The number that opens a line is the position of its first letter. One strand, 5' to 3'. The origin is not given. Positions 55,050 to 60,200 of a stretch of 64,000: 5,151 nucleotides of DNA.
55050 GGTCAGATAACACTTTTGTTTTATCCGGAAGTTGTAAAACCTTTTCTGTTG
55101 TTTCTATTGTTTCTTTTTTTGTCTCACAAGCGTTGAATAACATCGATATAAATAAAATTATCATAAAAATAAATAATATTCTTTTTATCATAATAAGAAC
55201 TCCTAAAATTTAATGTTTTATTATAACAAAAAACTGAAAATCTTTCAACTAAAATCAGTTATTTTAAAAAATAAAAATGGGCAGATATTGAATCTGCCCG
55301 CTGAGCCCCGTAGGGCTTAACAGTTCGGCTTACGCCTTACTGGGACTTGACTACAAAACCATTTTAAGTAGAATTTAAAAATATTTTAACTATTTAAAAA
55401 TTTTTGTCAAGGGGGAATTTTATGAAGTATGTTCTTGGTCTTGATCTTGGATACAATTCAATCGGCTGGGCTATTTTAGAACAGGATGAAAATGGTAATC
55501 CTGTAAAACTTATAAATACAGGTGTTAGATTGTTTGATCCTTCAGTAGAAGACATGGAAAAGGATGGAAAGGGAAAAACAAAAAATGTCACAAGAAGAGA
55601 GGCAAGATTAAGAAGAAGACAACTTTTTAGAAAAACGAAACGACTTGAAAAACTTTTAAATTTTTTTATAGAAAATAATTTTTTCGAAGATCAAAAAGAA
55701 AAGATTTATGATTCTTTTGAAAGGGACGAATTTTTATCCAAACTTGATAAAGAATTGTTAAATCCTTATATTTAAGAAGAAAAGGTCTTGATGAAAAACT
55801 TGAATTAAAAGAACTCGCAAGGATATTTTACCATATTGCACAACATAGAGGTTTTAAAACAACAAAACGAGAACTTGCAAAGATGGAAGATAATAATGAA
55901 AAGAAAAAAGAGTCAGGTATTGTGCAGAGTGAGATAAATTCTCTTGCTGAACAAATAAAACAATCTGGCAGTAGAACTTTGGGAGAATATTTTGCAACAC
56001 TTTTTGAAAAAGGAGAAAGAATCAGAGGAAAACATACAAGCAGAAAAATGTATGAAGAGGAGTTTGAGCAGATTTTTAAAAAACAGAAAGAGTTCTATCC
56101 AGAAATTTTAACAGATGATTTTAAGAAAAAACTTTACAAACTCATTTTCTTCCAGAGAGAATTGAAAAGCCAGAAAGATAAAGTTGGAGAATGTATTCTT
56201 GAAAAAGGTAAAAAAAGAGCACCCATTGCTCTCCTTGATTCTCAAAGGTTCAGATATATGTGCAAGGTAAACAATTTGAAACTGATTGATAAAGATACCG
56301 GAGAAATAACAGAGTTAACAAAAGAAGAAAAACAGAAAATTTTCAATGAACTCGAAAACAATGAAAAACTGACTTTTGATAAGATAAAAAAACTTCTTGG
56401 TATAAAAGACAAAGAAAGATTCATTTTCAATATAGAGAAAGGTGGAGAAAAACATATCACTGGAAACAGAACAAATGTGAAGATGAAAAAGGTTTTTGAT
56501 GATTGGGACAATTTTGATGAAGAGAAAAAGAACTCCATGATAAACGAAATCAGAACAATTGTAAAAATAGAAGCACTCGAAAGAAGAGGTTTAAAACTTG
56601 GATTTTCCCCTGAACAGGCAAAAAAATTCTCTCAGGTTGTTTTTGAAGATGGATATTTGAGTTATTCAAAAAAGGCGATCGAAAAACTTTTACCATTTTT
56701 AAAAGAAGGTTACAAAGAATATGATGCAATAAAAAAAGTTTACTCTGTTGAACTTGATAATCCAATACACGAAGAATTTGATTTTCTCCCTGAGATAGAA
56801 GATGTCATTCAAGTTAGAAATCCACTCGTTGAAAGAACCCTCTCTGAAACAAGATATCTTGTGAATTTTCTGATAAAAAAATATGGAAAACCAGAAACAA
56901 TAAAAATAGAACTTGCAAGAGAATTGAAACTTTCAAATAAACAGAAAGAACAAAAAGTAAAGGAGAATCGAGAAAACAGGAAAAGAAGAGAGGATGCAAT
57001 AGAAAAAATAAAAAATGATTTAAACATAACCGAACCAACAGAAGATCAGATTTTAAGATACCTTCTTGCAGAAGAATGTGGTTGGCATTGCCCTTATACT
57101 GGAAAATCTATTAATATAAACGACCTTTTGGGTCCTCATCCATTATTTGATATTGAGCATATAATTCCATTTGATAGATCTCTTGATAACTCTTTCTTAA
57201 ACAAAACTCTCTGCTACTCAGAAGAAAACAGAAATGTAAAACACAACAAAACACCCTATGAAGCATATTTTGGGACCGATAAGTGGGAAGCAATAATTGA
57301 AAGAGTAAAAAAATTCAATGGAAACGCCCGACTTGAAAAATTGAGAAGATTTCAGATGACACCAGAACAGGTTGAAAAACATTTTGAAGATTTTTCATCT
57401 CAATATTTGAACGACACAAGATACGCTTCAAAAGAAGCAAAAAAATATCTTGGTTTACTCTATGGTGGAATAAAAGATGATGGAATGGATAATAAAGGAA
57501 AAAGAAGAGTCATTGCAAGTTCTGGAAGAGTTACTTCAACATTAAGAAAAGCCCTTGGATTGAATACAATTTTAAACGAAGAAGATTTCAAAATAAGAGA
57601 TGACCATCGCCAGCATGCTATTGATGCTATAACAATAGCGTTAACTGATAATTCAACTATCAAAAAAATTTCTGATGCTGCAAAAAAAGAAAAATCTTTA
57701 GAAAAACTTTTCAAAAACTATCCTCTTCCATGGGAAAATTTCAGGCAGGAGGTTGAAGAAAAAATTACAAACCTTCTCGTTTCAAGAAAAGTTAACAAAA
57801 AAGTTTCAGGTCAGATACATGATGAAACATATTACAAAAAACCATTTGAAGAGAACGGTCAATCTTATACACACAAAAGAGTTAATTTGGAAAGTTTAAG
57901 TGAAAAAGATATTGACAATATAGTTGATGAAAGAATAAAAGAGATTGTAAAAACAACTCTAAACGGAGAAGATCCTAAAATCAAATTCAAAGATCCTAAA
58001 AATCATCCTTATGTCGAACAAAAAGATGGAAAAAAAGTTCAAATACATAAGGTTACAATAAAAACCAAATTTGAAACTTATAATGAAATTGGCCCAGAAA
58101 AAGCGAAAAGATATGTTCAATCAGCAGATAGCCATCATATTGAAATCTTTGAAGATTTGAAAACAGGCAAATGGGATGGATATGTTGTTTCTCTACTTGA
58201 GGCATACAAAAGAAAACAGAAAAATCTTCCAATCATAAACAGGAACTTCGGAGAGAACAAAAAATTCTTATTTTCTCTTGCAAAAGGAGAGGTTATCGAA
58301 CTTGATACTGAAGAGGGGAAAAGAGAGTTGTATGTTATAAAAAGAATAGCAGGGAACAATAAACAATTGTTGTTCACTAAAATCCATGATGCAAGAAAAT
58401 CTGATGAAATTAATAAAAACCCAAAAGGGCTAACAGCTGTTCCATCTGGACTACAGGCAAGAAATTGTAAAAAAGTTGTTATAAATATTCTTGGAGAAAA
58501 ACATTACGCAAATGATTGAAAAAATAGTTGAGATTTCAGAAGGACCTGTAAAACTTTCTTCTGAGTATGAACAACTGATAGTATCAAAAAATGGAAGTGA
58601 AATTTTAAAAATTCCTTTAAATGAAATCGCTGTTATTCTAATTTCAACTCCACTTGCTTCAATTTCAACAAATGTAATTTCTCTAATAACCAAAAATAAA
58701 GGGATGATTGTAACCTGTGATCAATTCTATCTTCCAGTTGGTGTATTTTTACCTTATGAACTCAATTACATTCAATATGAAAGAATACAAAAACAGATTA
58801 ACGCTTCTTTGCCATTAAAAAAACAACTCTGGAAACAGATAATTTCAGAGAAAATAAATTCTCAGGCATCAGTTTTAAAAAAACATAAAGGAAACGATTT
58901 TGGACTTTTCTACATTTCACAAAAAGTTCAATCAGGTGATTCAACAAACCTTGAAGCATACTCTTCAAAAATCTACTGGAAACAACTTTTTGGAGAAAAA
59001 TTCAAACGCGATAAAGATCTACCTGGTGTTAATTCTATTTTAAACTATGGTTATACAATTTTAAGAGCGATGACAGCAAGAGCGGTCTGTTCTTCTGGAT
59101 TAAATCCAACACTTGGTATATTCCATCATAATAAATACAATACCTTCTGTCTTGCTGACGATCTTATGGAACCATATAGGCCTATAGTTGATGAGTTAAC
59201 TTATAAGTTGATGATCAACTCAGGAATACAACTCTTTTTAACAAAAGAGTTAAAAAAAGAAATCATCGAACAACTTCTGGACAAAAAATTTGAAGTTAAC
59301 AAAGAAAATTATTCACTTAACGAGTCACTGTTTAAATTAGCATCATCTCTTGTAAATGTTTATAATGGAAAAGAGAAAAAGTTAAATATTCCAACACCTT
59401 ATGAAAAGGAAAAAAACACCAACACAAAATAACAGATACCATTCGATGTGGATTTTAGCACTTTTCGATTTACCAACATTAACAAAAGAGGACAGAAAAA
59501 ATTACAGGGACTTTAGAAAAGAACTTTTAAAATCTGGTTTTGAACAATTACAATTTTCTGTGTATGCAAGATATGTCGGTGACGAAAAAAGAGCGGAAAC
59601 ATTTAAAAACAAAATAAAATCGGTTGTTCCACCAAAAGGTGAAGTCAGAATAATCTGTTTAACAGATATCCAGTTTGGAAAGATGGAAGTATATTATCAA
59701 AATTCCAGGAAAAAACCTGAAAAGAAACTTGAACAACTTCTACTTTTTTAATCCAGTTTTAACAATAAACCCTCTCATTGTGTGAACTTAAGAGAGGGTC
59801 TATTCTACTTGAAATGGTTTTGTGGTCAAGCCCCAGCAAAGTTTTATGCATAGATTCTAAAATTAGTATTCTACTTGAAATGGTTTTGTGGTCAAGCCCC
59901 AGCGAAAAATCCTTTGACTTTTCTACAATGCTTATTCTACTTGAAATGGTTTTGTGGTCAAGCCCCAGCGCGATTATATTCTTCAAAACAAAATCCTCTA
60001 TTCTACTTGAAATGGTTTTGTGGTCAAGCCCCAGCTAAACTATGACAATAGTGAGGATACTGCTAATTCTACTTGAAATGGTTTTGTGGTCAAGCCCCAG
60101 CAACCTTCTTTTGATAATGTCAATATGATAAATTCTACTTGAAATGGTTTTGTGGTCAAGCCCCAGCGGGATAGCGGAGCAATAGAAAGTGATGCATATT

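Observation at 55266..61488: Complete compact type II-C CRISPR-Cas9 locus: tracrRNA, cas9 (about 1032 aa when repaired), cas1, cas2, 26-repeat array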

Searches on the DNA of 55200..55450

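Call 80: search_rna_families(source=window, start=55200, end=55450, threshold=evalue, max_evalue=10)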
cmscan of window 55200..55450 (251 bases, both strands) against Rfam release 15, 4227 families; matches with E-value up to 10: 9.
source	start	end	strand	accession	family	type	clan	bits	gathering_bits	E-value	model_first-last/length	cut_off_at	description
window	55206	55302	-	RF02322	TtnuHACA15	Gene; snRNA; snoRNA; HACA-box;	-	20.8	100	0.18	1-117/117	no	Tetrahymena snoRNA TtnuHACA15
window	55217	55368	+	RF02070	STnc300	Gene; sRNA;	-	19.7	80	2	1-159/159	no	Salmonella enterica sRNA STnc300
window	55222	55302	-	RF02064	STnc370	Gene; sRNA;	-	18.6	54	5.3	1-71/71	no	Enterobacterial sRNA STnc370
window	55200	55320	+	RF02749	Ncrwmel02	Gene; sRNA;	-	18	290.8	0.017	65-251/251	5'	Wolbachia sRNA mel02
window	55351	55378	+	RF02450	ncr1175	Gene; sRNA;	-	13.1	60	6.2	19-46/110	no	Bacillus sRNA ncr1175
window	55212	55381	+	RF02546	LSU_trypano_mito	Gene; rRNA;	CL00112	12.3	60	1.5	163-561/561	no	Trypanosomatid mitochondrial large subunit ribosomal RNA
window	55213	55309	+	RF02615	BSR0626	Gene; sRNA;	-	12.2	155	9.5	1-128/128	no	Brucella sRNA 0626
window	55267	55318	-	RF02162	XIST_A_REPEAT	Gene; sRNA;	-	11.3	33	10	1-37/37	no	XIST RNA A repeat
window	55379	55413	+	RF00066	U7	Gene; snRNA;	-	10.3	34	9.1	1-62/62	no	U7 small nuclear RNA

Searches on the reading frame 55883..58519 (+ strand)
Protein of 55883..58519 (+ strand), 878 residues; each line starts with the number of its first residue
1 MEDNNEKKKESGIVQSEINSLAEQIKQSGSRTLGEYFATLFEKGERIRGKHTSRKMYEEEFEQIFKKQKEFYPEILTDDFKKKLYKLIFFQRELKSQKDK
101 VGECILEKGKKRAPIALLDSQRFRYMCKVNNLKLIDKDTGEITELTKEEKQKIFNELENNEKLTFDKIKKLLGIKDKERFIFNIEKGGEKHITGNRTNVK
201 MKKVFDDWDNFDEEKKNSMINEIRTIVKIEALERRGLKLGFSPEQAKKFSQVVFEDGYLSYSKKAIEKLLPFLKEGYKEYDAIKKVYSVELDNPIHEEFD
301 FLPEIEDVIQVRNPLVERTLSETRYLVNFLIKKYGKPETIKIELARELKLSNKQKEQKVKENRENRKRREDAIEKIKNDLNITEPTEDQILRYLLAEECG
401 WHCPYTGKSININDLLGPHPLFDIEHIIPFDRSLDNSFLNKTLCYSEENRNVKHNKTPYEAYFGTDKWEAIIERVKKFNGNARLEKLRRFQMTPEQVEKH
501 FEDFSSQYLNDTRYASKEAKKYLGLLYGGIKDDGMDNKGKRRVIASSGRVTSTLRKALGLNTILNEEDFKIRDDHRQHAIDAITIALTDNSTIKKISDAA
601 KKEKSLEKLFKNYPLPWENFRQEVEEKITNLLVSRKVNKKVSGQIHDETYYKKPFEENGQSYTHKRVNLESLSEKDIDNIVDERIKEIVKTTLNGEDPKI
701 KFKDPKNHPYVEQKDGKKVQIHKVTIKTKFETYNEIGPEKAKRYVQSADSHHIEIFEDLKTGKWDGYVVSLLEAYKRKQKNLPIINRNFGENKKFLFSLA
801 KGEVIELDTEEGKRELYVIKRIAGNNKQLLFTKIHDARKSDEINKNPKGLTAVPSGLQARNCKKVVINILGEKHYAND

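Call 49: find_encoding_contigs(protein=window:55883-58519:+, flank=10000, max_places=6)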
Protein window:55883-58519:+ (878 aa): 1 contig read that carries it; 1 place shown.
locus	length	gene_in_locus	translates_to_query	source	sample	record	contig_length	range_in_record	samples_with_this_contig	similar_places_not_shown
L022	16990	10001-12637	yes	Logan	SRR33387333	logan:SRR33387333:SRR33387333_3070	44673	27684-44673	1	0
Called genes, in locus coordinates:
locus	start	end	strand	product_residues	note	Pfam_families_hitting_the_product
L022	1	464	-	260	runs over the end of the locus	PF01026:TatD_DNase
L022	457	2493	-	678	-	PF00133:tRNA-synt_1, PF01406:tRNA-synt_1e (faint), PF09334:tRNA-synt_1g, PF08264:Anticodon_1 (weak), PF19303:Anticodon_3, PF01588:tRNA_bind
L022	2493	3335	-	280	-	PF04468:PSP1, PF28472:PSP1_3rd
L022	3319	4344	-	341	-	PF13177:DNA_pol3_delta2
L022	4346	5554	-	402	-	PF24568:CC_PcsB, PF01551:Peptidase_M23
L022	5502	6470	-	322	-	PF20030:bpMoxR, PF07726:AAA_3, PF07728:AAA_5, PF17863:AAA_lid_2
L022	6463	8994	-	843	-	PF00521:DNA_topoisoIV, PF03989:DNA_gyraseA_C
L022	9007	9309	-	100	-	-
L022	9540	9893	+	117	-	-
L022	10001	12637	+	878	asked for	PF18470:Cas9_a, PF13395:HNH_4, PF18541:RuvC_III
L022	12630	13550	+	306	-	PF01867:Cas_Cas1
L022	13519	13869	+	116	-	PF09827:CRISPR_Cas2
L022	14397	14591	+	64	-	-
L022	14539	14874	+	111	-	-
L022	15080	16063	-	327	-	-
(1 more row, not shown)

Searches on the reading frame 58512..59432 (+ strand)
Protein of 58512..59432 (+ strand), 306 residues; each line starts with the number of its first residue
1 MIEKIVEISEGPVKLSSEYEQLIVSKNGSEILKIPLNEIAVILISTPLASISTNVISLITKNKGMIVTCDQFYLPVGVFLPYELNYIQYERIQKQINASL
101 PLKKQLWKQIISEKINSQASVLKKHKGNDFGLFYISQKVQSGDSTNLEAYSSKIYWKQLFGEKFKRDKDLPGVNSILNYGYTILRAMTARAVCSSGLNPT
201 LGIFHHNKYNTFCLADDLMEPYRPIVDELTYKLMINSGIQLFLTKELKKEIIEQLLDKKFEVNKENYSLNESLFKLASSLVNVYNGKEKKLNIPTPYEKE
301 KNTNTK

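Call 11: search_protein_families(library=pfam, proteins=[window:58515-59432:+])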
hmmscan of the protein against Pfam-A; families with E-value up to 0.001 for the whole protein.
window:58515-59432:+ (305 aa): 1 family
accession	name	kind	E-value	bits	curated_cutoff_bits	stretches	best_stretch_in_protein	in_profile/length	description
PF01867.21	Cas_Cas1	-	5e-30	105.1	22.3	1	12-239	8-256/283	CRISPR associated protein Cas1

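Call 12: search_protein_families(library=ncbifam, proteins=[window:58515-59432:+])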
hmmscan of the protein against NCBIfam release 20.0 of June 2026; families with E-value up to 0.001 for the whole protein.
window:58515-59432:+ (305 aa): 9 families
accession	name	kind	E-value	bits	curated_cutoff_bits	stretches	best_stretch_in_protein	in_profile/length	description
TIGR03639.1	cas1_NMENI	exception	7.6e-84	281.3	120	1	3-279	2-277/278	type II CRISPR-associated endonuclease Cas1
TIGR00287.1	cas1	equivalog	5.7e-32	111.1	71.7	1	13-288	10-324/327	CRISPR-associated endonuclease Cas1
NF049935.1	cas4g_cas1g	exception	6.9e-17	61.1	560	1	6-236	218-470/546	CRISPR-associated endonuclease Cas4g/Cas1g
TIGR04093.1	cas1_CYANO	exception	9.7e-16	57.6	385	1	14-235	12-258/334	type I-D CRISPR-associated endonuclease Cas1d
TIGR04329.1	cas1_PREFRAN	exception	2e-12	46.8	300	1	11-235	15-251/317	type V CRISPR-associated endonuclease Cas1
TIGR03640.1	cas1_DVULG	exception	6.5e-12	45.3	385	1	170-233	198-262/340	type I-C CRISPR-associated endonuclease Cas1c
TIGR03641.1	cas1_HMARI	exception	6.4e-11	42.1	304.1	1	18-239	15-252/324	type I-B CRISPR-associated endonuclease Cas1b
TIGR03983.1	cas1_MYXAN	equivalog_domain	3.2e-08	32.9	358.05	1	172-226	206-261/347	type I-MYXAN CRISPR-associated endonuclease Cas1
TIGR03638.1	cas1_ECOLI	exception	5.1e-07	29.2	215.6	1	171-213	171-213/269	type I-E CRISPR-associated endonuclease Cas1e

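Call 70: search_protein_families(library=padloc, proteins=[window:58512-59432:+], max_evalue=0.01)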
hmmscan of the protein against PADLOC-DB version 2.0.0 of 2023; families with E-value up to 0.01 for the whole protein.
window:58512-59432:+ (306 aa): 30 families (the best 25 are shown)
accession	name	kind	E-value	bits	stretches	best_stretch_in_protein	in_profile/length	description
PDLC02061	Cas1_II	-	2.6e-101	337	1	1-302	30-309/335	-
PDLC00926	Cas1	-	2e-84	281.3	1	4-280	2-277/278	"CRISPR-associated endonuclease Cas1, subtype II/NMENI"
PDLC01333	Cas1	-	9.5e-82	272.4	1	4-279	2-269/270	"CAS-I,CAS-II,CAS-III,CAS-IV,CAS-V,CAS-VI; acquisition_1"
PDLC01741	Cas1_IIIa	-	6.1e-51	171.5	1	34-295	33-295/301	-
PDLC01449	Cas1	-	1.2e-48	163.8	1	19-288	16-284/285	"CAS-I,CAS-II,CAS-III,CAS-IV,CAS-V,CAS-VI; acquisition_1"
PDLC01248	Cas1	-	6.3e-48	161.7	1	17-283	14-286/289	"CAS-I,CAS-II,CAS-III,CAS-IV,CAS-V,CAS-VI; acquisition_1"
PDLC00928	Cas1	-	3.5e-39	132.7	1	8-271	5-294/315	Cas1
PDLC00927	Cas1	-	1.5e-32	111.1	1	14-289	10-324/327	CRISPR-associated endonuclease Cas1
PDLC01249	Cas1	-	1.8e-29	101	1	14-236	8-238/246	"CAS-I,CAS-II,CAS-III,CAS-IV,CAS-V,CAS-VI; acquisition_1"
PDLC01608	Cas1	-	3.3e-28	96.9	1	13-239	8-248/276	"CAS-I,CAS-II,CAS-III,CAS-IV,CAS-V,CAS-VI; acquisition_1"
PDLC02063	Cas1_IIIb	-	1.5e-25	87.8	1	8-291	315-610/617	-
PDLC02062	Cas1_II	-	1.2e-23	81.9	1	13-273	11-293/317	-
PDLC02064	Cas1a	-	1.2e-22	78.8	1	4-282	2-267/277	-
PDLC02025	Cas1d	-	1.8e-22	78.2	1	9-257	7-260/316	-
PDLC02066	Cas1b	-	3.1e-22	77.3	2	173-264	196-286/322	-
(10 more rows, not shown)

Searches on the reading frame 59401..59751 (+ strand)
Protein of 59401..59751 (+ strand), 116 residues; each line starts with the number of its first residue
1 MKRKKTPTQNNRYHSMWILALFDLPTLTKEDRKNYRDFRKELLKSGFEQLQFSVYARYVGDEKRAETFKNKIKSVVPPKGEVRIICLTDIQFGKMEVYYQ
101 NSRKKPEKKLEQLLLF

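Call 11: search_protein_families(library=pfam, proteins=[window:59401-59751:+])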
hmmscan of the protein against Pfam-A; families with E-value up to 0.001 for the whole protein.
window:59401-59751:+ (116 aa): 2 families
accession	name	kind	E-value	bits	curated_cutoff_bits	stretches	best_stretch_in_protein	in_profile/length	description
PF09827.14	CRISPR_Cas2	-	6.3e-17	62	23.8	1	16-95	1-74/74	CRISPR associated protein Cas2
PF20803.2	PaaX_M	-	0.00012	22.6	24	1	15-57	6-45/83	PaaX protein central Cas2-like domain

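Call 12: search_protein_families(library=ncbifam, proteins=[window:59401-59751:+])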
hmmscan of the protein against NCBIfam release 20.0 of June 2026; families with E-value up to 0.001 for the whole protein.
window:59401-59751:+ (116 aa): 1 family
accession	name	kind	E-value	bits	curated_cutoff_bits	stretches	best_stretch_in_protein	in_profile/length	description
TIGR01573.1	cas2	equivalog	2.5e-17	62.9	24.5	1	16-110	1-90/96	CRISPR-associated endonuclease Cas2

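Call 70: search_protein_families(library=padloc, proteins=[window:59401-59751:+], max_evalue=0.01)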
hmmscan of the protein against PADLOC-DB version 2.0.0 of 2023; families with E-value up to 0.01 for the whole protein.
window:59401-59751:+ (116 aa): 14 families
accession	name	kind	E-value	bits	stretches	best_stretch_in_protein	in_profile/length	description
PDLC02068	Cas2_II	-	5.5e-40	134.2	1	11-115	19-118/137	-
PDLC02072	Cas2_II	-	3.4e-26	89.3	1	11-82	1-72/72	-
PDLC02069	Cas2_II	-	7.4e-26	89.1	1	16-103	1-88/130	-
PDLC01459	Cas2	-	6.5e-25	85.7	1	14-116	4-105/105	"CAS-I,CAS-II,CAS-III,CAS-IV,CAS-V,CAS-VI; acquisition_2"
PDLC01591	Cas2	-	2.2e-22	77.3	1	16-102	1-87/101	"CAS-I,CAS-II,CAS-III,CAS-IV,CAS-V,CAS-VI; acquisition_2"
PDLC00935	Cas2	-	6.6e-18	62.9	1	16-110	1-90/96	CRISPR-associated endonuclease Cas2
PDLC01649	Cas2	-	3.1e-17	60.7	1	16-92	1-70/70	"CAS-I,CAS-II,CAS-III,CAS-IV,CAS-V,CAS-VI; acquisition_2"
PDLC02073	Cas2_II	-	7.5e-17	59.6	1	13-57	3-47/49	-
PDLC02071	Cas2_II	-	2.9e-16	57.3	1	21-105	1-85/97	-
PDLC01251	Cas2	-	3.3e-13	47.7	1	16-96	1-73/84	"CAS-I,CAS-II,CAS-III,CAS-IV,CAS-V,CAS-VI; acquisition_2"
PDLC01748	Cas2_IIIa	-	4.9e-10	37.8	1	16-102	1-76/88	-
PDLC01525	Cas2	-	8.2e-05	21.3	1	31-107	11-85/90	"CAS-I,CAS-II,CAS-III,CAS-IV,CAS-V,CAS-VI; acquisition_2"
PDLC01443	Cas2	-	0.0027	16.2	1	30-105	11-82/86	"CAS-I,CAS-II,CAS-III,CAS-IV,CAS-V,CAS-VI; acquisition_2"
PDLC01751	Cas2c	-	0.0075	14.8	1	16-106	1-89/95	-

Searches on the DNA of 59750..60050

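Call 81: search_rna_families(source=window, start=59750, end=60050, threshold=evalue, max_evalue=10)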
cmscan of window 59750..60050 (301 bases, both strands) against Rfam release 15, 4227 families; matches with E-value up to 10: 2.
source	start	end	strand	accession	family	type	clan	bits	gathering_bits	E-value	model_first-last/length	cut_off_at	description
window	59764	59804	-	RF04343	Plastid-psbA-2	Cis-reg;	CL00153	15.5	55.8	3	11-46/60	no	Plastid-psbA-2 3UTR RNA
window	59750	59821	+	RF00028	Intron_gpI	Intron;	-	12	50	1.2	177-253/253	5'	Group I catalytic intron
